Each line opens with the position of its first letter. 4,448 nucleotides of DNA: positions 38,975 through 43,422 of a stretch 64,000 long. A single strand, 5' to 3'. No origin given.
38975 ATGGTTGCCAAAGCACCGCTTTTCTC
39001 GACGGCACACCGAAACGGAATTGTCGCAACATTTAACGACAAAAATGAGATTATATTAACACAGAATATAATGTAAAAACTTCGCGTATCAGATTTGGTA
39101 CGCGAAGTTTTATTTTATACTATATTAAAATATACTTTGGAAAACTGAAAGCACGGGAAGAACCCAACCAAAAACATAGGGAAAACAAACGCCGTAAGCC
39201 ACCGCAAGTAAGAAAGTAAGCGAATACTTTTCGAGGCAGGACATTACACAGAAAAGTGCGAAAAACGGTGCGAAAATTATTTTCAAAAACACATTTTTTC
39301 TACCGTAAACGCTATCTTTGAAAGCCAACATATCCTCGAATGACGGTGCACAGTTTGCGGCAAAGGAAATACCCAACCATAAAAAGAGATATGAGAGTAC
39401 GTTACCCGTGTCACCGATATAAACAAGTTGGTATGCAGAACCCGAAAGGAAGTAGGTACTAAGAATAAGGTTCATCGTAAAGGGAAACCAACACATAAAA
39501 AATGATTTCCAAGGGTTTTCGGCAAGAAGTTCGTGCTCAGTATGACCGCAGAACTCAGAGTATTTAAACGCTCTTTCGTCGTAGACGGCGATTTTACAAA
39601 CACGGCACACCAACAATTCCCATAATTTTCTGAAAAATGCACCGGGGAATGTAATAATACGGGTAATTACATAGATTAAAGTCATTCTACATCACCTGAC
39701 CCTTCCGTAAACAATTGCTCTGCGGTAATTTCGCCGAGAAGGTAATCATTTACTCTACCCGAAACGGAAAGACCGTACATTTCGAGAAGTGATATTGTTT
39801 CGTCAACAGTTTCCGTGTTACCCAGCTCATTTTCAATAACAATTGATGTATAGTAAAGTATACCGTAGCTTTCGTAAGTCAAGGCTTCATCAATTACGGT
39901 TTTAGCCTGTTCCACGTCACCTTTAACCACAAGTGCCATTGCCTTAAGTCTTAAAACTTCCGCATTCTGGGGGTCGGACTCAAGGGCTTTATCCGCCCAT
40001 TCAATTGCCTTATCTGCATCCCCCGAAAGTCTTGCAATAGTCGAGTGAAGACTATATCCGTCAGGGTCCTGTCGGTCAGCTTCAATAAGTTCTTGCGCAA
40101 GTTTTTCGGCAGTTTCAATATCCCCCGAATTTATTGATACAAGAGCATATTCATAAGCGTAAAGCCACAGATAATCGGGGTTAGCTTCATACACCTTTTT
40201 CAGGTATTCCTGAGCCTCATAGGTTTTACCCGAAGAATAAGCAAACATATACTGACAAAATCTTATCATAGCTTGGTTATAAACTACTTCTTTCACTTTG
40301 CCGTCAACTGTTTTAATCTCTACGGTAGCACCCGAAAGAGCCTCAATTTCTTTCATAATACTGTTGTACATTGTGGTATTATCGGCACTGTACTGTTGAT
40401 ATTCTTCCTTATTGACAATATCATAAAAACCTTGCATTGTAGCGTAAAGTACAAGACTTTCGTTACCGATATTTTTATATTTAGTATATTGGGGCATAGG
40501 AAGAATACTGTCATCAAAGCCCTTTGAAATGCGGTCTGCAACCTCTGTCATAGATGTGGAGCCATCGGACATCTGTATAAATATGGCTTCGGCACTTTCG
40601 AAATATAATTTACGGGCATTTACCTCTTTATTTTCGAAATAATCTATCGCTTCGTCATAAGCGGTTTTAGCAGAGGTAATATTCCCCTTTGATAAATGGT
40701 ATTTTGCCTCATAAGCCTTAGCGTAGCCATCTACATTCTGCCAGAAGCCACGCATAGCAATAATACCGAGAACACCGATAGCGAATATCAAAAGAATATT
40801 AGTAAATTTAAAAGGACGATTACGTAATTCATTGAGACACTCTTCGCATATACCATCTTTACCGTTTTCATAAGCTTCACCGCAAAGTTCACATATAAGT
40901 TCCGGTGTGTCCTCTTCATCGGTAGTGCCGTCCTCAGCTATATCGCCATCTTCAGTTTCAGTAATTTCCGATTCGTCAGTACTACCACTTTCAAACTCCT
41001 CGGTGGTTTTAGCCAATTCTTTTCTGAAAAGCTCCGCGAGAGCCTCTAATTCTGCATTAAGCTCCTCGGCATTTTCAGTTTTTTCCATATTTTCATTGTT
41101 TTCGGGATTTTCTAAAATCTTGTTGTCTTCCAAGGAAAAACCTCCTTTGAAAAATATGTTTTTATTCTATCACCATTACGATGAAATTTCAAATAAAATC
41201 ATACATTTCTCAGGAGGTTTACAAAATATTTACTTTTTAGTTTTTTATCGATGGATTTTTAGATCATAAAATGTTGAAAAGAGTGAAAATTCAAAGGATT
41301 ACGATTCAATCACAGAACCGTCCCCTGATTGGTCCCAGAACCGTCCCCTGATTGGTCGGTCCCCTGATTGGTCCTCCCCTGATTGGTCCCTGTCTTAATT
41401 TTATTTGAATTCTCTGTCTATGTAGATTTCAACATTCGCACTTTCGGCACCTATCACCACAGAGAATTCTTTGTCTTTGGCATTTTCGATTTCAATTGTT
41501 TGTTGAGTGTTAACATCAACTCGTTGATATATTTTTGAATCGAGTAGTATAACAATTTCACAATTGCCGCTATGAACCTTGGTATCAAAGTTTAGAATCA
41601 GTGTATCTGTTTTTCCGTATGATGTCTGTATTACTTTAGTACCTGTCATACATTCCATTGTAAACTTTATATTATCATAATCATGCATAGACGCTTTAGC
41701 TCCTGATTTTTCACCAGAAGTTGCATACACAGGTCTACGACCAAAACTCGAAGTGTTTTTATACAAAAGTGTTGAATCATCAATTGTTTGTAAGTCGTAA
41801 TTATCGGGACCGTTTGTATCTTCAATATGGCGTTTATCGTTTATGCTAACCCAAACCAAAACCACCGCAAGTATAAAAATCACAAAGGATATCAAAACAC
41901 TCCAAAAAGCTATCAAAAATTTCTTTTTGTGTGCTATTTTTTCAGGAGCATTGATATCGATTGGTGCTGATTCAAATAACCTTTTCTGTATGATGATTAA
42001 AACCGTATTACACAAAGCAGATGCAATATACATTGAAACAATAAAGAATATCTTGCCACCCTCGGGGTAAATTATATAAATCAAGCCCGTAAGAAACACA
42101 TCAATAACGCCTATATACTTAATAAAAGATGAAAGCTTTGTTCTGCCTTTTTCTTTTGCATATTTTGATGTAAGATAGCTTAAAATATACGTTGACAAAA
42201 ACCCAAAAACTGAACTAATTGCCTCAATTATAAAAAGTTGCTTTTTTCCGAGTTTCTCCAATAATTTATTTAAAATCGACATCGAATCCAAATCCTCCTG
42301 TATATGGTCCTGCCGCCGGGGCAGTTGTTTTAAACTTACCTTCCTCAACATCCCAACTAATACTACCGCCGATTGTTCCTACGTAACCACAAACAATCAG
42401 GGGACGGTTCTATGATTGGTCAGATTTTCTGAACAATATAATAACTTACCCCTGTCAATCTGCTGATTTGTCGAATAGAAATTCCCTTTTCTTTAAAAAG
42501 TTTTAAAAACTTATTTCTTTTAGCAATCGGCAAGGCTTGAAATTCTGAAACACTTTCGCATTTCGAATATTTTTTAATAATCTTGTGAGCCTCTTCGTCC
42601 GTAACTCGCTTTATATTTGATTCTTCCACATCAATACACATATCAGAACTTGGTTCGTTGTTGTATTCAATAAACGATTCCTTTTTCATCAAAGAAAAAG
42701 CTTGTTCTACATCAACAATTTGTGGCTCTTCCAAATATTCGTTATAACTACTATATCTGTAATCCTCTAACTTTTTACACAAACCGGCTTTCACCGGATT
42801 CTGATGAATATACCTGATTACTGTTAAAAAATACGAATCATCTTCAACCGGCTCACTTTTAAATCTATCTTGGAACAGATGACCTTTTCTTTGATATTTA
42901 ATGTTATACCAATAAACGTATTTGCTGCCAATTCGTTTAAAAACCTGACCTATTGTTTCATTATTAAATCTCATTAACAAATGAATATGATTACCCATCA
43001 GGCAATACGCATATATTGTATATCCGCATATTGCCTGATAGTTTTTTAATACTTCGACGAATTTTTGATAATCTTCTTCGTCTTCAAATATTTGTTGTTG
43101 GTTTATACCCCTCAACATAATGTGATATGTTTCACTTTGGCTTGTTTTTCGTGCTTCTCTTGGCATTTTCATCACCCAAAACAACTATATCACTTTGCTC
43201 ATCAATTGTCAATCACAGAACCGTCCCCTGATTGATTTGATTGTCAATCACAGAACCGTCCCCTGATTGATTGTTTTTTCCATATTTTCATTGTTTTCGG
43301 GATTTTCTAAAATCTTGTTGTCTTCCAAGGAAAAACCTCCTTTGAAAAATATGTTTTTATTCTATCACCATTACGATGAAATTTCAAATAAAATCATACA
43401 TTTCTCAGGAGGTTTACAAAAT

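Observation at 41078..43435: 2.0-kb Y1-transposase cassette bracketed by a perfect 163-bp duplication of host sequence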

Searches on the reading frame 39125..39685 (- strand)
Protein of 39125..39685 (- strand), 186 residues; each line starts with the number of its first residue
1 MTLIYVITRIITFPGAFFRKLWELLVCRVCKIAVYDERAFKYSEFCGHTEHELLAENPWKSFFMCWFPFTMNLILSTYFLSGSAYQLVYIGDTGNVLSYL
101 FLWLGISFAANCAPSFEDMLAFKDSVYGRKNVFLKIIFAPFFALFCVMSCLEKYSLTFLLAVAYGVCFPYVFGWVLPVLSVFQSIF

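Call 6: search_protein_families(library=pfam, proteins=[window:39125-39685:-], max_evalue=0.01)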
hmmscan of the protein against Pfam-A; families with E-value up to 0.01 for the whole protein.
window:39125-39685:- (186 aa): 0 families

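Call 22: find_encoding_contigs(protein=window:39125-39685:-, flank=8000, max_places=10)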
Protein window:39125-39685:- (186 aa): 23 contigs read that carry it; 6 places shown.
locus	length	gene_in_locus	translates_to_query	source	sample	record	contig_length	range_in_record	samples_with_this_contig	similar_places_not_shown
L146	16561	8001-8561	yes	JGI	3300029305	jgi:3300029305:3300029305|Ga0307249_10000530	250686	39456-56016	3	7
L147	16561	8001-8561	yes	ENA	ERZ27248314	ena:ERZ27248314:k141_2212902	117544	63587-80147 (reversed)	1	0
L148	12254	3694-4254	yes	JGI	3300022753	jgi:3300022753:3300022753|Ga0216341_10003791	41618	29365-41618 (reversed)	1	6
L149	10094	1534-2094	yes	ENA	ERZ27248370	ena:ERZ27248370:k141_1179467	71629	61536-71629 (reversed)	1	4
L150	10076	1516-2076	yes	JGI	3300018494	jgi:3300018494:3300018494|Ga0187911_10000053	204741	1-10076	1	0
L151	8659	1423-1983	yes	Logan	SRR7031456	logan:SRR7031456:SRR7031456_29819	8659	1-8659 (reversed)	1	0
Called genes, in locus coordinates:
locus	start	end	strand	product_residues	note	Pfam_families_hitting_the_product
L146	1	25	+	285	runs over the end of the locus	PF04085:MreC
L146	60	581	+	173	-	-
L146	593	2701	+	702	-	PF03717:PBP_dimer, PF00905:Transpeptidase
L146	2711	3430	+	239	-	PF00142:Fer4_NifH (faint), PF01656:CbiA, PF06564:CBP_BcsQ, PF09140:MipZ (weak), PF10609:ParA, PF13614:AAA_31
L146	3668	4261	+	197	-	PF09515:Thia_YuaJ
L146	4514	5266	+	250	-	PF01797:Y1_Tnp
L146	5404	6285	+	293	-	-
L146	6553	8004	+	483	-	PF13181:TPR_8 (faint), PF13428:TPR_14 (faint), PF07719:TPR_2 (faint), PF13432:TPR_16 (faint), PF25062:ARM_TT21_N (faint), PF14559:TPR_19, PF12895:ANAPC3 (weak), PF14559:TPR_19 (weak), +1 more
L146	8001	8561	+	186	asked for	-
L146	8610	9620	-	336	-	PF00753:Lactamase_B (weak), PF12706:Lactamase_B_2 (weak)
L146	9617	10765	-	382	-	-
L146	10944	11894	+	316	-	-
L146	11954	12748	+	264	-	PF03099:BPL_LplA_LipB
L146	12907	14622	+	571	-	PF00404:Dockerin_1 (weak)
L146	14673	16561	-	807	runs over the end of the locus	PF01915:Glyco_hydro_3_C, PF14310:Fn3-like, PF00933:Glyco_hydro_3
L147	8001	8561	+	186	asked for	-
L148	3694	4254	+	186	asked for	-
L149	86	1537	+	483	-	PF13181:TPR_8 (faint), PF13428:TPR_14 (faint), PF07719:TPR_2 (faint), PF13432:TPR_16 (faint), PF25062:ARM_TT21_N (faint), PF14559:TPR_19, PF12895:ANAPC3 (weak), PF14559:TPR_19 (weak), +1 more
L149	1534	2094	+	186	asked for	-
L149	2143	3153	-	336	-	PF00753:Lactamase_B (weak), PF12706:Lactamase_B_2 (weak)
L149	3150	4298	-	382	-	-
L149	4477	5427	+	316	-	-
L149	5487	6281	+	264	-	PF03099:BPL_LplA_LipB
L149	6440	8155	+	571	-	PF00404:Dockerin_1 (weak)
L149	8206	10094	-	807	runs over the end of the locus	PF01915:Glyco_hydro_3_C, PF14310:Fn3-like, PF00933:Glyco_hydro_3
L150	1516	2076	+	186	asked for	-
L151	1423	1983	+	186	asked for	-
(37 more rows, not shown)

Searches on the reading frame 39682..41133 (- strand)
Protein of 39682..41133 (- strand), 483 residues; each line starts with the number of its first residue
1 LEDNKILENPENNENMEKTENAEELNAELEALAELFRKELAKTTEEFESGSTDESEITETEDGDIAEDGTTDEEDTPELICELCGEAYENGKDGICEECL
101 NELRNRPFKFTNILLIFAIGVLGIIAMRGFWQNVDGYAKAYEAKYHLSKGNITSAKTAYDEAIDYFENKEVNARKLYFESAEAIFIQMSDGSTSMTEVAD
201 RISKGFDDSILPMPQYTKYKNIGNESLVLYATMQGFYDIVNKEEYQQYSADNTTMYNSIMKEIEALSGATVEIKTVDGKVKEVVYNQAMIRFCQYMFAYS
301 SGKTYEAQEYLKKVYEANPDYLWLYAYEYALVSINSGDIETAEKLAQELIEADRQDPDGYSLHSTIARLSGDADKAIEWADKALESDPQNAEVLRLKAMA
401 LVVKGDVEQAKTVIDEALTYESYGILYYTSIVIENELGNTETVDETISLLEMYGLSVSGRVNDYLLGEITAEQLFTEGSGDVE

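Call 6: search_protein_families(library=pfam, proteins=[window:39682-41133:-], max_evalue=0.01)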
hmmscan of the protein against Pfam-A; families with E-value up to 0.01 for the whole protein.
window:39682-41133:- (483 aa): 16 families
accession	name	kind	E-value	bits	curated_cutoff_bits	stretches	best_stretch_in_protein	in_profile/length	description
PF14559.12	TPR_19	-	5.1e-16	59.2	25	2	300-364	3-66/68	Tetratricopeptide repeat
PF07719.23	TPR_2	-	3.2e-11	42.9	27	0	367-390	11-34/34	Tetratricopeptide repeat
PF13432.12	TPR_16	-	3e-10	40.8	32.7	1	335-391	9-65/65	Tetratricopeptide repeat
PF13181.12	TPR_8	-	1.7e-08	34.4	25.7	0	362-390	6-34/34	Tetratricopeptide repeat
PF13428.12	TPR_14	-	1.8e-08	34.7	23.5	0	368-398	12-42/44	Tetratricopeptide repeat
PF12895.13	ANAPC3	-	4.8e-08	33.6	27.2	1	337-416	3-81/82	Anaphase-promoting complex, cyclosome, subunit 3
PF13431.12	TPR_17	-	1.1e-06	28.9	24.4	1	381-411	3-33/34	Tetratricopeptide repeat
PF25062.1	ARM_TT21_N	-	1.3e-05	25.5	40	1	286-415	25-160/222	Tetratricopeptide repeat protein 21 N-terminal ARM repeat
PF00515.34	TPR_1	-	2.8e-05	24.2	27.8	0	369-390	13-34/34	Tetratricopeptide repeat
PF23914.1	TPR_CcmH_CycH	-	0.00039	20.7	42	0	372-413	102-143/158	Cytochrome c-type biogenesis protein H TPR domain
PF25060.1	ARM_TT21_2nd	-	0.00039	20.4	27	0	306-366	206-265/270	Tetratricopeptide repeat protein 21 second ARM domain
PF13424.12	TPR_12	-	0.0019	18.8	30.1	0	328-387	8-75/77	Tetratricopeptide repeat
PF17874.7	TPR_MalT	-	0.0025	17.6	45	0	362-418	6-67/336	MalT-like TPR region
PF12569.14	NatA_aux_su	-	0.0036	16.7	33.3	1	371-417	206-252/515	N-terminal acetyltransferase A, auxiliary subunit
PF20308.4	TPR-S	-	0.0052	17.8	27.6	0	372-419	1-46/102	Tetratricopeptide Repeats-Sensor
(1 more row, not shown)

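Call 26: search_protein_families(library=ncbifam, proteins=[window:39682-41133:-], max_evalue=0.01)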
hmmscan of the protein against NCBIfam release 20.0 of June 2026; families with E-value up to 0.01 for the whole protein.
window:39682-41133:- (483 aa): 11 families
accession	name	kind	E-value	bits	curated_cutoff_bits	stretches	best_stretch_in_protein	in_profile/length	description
TIGR02917.1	PEP_TPR_lipo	equivalog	9.6e-11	40.3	312.2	1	295-421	268-427/899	XrtA/PEP-CTERM system TPR-repeat protein PrsT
NF033758.1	gliding_GltE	equivalog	8.2e-09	34.9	225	1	295-409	93-206/411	adventurous gliding motility TPR repeat lipoprotein GltE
NF040959.1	MamA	equivalog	9.5e-07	28.5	200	1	328-441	42-156/204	magnetosome protein MamA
NF052415.1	T3SS_chap_SctY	equivalog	2.9e-05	24.5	70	0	372-418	55-104/106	type III secretion apparatus assembly chaperone SctY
TIGR02521.1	type_IV_pilW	equivalog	5.2e-05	22.9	154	1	370-420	44-94/234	type IV pilus biogenesis/stability protein PilW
NF041522.1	TPR_sll0314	equivalog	0.00014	21.2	225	1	372-420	195-243/275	Sll0314/Alr1548 family TPR repeat-containing protein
NF052400.1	M48_BAM_BepA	equivalog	0.001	17.9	570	1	298-419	281-403/483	beta-barrel assembly-enhancing protease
NF033920.0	C39_PA2778_fam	equivalog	0.0013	18.2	150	0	370-421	203-254/255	PA2778 family cysteine peptidase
TIGR03939.1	PGA_TPR_OMP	equivalog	0.0029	15.9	366.65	1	304-416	377-488/800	poly-beta-1,6 N-acetyl-D-glucosamine export porin PgaA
NF007302.0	PRK09782.1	equivalog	0.0034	15.4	1223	1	299-417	556-672/990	phage receptor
NF047558.1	TPR_END_plus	domain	0.0062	16.5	32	0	369-393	11-35/56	TPR end-of-group domain-containing protein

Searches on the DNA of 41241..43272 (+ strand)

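Call 64: search_dna_similar(query=window:41241-43272:+, collection=plasmids, mode=distant, max_rows=10)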
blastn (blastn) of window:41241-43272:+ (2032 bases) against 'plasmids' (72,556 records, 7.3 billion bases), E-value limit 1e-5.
No match.

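Call 65: search_dna_similar(query=window:41241-43272:+, collection=phages, mode=distant, max_rows=10)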
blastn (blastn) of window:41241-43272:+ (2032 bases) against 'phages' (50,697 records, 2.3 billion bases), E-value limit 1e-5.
No match.
